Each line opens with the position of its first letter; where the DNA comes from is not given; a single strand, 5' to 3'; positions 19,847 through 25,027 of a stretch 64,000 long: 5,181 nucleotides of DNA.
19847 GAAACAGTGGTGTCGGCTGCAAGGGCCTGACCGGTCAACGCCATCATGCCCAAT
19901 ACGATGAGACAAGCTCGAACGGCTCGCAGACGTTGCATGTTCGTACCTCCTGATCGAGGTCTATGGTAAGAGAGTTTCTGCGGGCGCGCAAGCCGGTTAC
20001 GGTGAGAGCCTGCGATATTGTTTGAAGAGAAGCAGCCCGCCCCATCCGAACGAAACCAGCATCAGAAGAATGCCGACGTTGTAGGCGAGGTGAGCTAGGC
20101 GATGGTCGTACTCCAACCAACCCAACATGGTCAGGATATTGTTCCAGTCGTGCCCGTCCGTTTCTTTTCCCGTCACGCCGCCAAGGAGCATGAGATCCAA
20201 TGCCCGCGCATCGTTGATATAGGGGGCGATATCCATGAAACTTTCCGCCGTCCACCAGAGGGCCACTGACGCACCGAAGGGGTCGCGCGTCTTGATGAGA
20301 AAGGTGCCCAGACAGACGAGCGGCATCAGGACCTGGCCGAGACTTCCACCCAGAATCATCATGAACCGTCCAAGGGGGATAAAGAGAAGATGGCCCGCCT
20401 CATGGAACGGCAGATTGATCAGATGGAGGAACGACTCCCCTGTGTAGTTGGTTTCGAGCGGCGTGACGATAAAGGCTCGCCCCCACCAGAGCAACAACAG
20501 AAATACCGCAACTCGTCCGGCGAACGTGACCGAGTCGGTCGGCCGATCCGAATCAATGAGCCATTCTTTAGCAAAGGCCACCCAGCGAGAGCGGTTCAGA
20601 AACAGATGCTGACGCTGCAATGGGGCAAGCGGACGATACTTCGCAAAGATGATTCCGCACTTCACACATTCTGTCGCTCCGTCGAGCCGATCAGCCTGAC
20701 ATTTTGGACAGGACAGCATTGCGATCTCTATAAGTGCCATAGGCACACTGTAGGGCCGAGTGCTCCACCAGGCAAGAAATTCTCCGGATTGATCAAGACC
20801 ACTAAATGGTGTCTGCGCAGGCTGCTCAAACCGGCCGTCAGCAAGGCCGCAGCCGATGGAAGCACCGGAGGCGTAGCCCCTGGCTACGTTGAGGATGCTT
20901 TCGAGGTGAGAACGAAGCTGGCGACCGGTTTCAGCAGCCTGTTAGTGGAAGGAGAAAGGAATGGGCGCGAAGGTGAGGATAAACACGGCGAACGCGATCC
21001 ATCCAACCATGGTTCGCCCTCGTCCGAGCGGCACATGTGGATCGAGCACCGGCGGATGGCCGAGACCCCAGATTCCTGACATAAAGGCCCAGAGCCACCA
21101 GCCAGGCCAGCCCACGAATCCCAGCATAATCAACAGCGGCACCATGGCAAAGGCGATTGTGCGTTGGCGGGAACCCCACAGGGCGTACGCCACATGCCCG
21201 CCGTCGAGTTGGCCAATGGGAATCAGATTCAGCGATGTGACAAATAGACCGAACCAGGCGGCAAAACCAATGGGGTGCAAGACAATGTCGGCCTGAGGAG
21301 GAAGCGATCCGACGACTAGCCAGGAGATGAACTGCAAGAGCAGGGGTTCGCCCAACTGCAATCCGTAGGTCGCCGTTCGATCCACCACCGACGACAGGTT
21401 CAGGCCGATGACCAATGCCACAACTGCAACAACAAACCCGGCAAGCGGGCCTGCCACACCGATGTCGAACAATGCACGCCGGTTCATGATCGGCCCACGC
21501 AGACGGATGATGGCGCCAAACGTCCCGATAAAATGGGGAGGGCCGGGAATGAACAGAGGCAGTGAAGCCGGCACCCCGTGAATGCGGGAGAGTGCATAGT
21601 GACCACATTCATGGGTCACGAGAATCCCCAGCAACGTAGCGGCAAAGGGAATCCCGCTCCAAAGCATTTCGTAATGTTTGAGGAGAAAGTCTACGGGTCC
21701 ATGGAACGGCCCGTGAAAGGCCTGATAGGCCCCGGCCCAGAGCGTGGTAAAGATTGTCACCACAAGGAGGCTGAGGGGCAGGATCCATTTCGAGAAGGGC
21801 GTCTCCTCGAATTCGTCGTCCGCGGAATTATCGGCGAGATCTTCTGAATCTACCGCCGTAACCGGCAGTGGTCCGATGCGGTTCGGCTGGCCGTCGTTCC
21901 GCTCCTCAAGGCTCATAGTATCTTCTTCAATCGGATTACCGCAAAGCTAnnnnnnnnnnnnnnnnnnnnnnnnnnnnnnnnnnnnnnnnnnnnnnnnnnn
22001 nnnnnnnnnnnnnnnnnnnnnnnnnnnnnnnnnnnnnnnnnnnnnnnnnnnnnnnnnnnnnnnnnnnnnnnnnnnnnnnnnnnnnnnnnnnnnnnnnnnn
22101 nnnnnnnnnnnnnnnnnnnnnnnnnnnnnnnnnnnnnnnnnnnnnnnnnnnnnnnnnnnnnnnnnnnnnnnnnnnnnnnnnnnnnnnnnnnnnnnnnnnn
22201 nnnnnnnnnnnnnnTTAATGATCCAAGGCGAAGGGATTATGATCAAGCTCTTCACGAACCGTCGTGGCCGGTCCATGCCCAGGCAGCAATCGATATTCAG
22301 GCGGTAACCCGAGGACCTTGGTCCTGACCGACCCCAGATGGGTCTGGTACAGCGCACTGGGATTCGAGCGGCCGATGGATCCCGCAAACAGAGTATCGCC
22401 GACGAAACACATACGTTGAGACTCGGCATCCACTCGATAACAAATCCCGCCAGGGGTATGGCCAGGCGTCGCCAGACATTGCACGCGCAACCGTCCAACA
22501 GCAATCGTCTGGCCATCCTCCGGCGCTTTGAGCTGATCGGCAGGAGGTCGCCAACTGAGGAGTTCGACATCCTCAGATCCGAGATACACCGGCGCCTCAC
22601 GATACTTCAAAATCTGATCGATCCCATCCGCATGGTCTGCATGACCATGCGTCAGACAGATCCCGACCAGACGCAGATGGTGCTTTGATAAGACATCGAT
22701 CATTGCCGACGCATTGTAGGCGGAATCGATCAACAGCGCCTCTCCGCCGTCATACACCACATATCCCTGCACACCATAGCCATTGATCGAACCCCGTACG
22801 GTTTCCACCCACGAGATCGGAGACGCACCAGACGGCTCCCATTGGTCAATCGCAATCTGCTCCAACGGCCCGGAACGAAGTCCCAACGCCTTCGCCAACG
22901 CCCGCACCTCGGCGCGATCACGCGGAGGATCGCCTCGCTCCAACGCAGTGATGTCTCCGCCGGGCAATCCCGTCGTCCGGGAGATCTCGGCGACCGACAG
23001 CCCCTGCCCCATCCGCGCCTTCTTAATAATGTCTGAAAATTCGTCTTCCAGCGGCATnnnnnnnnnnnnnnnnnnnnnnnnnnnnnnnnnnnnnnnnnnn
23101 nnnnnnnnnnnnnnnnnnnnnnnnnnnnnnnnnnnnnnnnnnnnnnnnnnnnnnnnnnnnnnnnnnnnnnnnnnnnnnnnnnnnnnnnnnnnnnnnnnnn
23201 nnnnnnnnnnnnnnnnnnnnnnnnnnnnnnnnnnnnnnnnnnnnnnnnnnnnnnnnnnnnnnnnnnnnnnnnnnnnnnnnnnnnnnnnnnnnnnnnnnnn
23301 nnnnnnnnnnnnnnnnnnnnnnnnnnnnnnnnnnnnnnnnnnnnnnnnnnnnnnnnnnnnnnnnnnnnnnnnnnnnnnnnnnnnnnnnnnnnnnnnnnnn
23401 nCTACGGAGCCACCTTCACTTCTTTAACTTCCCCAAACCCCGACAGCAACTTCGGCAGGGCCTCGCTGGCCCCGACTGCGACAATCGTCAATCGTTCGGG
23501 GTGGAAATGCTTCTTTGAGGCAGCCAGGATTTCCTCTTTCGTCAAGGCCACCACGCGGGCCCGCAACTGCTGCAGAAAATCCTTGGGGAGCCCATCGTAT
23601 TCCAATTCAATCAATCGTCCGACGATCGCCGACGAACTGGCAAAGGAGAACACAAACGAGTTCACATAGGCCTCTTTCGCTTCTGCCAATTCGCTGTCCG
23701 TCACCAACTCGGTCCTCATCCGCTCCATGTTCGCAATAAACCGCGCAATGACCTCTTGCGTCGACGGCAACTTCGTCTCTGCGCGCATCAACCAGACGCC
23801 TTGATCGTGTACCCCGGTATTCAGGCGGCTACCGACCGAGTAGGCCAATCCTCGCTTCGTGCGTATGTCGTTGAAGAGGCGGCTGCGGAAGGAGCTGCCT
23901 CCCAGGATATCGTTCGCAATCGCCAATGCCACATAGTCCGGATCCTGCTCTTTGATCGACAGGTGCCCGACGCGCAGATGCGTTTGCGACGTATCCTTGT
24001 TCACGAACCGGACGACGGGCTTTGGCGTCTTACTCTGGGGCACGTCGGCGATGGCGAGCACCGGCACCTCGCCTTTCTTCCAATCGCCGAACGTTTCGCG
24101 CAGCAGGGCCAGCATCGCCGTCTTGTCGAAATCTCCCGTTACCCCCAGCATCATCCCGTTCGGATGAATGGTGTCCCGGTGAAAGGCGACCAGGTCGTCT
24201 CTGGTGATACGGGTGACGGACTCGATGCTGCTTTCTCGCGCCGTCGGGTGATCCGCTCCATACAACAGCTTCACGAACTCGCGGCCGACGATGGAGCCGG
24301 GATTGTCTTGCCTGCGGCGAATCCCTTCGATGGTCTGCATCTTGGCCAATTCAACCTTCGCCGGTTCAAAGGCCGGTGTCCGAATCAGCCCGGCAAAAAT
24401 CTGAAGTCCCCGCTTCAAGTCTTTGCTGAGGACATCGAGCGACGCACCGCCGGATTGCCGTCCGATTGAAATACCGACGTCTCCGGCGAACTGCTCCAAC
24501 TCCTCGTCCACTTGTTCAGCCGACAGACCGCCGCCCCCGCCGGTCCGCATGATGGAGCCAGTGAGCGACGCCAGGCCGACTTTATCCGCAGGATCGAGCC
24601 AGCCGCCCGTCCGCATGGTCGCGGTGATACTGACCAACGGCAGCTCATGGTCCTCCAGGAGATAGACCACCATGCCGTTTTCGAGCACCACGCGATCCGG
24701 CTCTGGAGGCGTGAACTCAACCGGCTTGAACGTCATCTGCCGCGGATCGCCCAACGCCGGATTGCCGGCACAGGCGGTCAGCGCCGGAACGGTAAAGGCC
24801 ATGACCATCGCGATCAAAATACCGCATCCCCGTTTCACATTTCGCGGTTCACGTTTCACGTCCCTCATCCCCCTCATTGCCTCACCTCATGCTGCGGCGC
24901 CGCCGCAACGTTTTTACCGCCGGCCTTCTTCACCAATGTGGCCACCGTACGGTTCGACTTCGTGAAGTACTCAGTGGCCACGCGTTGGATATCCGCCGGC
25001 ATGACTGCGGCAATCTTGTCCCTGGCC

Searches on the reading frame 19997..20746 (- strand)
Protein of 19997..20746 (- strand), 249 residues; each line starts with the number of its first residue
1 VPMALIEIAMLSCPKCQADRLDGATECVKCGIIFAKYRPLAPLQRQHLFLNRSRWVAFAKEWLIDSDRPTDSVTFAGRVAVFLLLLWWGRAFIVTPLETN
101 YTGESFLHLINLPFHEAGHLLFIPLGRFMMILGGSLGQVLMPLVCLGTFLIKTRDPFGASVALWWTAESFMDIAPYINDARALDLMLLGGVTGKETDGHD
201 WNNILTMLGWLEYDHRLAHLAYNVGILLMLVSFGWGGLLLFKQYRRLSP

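Call 39: search_protein_families(library=pfam, proteins=[window:19997-20746:-])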
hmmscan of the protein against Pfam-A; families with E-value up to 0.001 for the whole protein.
window:19997-20746:- (249 aa): 1 family
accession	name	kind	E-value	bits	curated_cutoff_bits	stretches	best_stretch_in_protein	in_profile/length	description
PF13240.11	Zn_Ribbon_1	-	0.0007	19.7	25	0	13-31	2-20/23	zinc-ribbon domain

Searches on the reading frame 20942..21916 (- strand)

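Call 39: search_protein_families(library=pfam, proteins=[window:20942-21916:-])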
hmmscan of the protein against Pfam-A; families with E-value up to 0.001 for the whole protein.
window:20942-21916:- (324 aa): 1 family
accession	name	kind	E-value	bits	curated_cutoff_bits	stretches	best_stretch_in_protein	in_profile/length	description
PF02163.28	Peptidase_M50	-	3.2e-20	72.8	27.2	1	91-255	2-202/221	Peptidase family M50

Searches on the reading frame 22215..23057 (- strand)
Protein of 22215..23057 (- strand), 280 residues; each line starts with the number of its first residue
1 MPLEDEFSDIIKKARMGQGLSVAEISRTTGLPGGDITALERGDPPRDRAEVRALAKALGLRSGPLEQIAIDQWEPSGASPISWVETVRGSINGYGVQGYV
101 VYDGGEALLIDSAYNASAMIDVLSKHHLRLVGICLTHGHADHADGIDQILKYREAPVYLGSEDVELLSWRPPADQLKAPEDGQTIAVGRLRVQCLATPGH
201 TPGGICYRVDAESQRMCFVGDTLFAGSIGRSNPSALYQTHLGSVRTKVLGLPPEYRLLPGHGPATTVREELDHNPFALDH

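Call 31: find_related_loci(query=window:22215-23057:-, collection=metagenome_contigs, flank=3000)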
Query window:22215-23057:- (280 aa) in metagenome_contigs; peptide patterns used: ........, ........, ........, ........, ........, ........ (x = any residue, [..] = any of these).
313 stretches matched a pattern; 151 encode a relative of the query (tblastn E <= 1e-3); the best 80 are kept; 80 distinct loci.
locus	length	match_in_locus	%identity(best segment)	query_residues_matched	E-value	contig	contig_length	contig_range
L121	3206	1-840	97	1-280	0e+0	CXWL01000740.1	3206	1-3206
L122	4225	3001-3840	95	1-280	0e+0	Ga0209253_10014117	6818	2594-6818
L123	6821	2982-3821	95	1-280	1e-180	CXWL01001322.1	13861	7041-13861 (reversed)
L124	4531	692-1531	93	1-280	9e-178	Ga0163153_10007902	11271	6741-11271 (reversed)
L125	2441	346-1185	83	1-280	4e-167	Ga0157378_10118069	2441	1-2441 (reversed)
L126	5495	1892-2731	82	1-280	2e-157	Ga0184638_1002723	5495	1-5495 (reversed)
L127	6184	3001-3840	82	1-280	3e-156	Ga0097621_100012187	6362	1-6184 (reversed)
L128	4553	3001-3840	82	1-280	6e-156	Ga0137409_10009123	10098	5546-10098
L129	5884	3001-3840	82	1-280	4e-155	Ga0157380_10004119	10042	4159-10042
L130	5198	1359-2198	80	1-280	6e-155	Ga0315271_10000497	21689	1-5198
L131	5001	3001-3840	82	1-280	5e-155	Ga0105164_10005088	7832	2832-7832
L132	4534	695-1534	79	1-280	2e-155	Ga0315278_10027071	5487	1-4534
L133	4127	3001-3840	81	1-280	4e-155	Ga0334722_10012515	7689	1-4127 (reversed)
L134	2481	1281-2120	81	1-280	7e-163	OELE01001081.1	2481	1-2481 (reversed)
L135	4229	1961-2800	81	1-280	3e-157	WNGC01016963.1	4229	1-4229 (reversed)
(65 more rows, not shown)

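Call 39: search_protein_families(library=pfam, proteins=[window:22215-23057:-])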
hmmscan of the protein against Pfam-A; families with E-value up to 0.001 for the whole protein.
window:22215-23057:- (280 aa): 4 families
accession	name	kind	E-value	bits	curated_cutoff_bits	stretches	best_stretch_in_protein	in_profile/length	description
PF00753.33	Lactamase_B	-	1.2e-21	78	22.7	1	96-261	6-196/196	Metallo-beta-lactamase superfamily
PF12706.13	Lactamase_B_2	-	5.6e-07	29.8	27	1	129-223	30-144/200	Beta-lactamase superfamily domain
PF13560.12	HTH_31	-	3.5e-05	24.5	27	1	12-63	7-58/64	Helix-turn-helix domain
PF13413.12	HTH_25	-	0.00017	21.8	24.6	1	11-61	2-58/62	Helix-turn-helix domain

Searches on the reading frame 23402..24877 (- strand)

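Call 39: search_protein_families(library=pfam, proteins=[window:23402-24877:-])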
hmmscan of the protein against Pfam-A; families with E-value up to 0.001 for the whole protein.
window:23402-24877:- (491 aa): 2 families
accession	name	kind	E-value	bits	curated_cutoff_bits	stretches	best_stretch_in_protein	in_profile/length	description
PF05193.26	Peptidase_M16_C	-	4.2e-39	134.7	23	1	223-403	1-180/181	Peptidase M16 inactive domain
PF00675.25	Peptidase_M16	-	0.00031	21.1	22.3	1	74-195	5-125/149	Insulinase (Peptidase family M16)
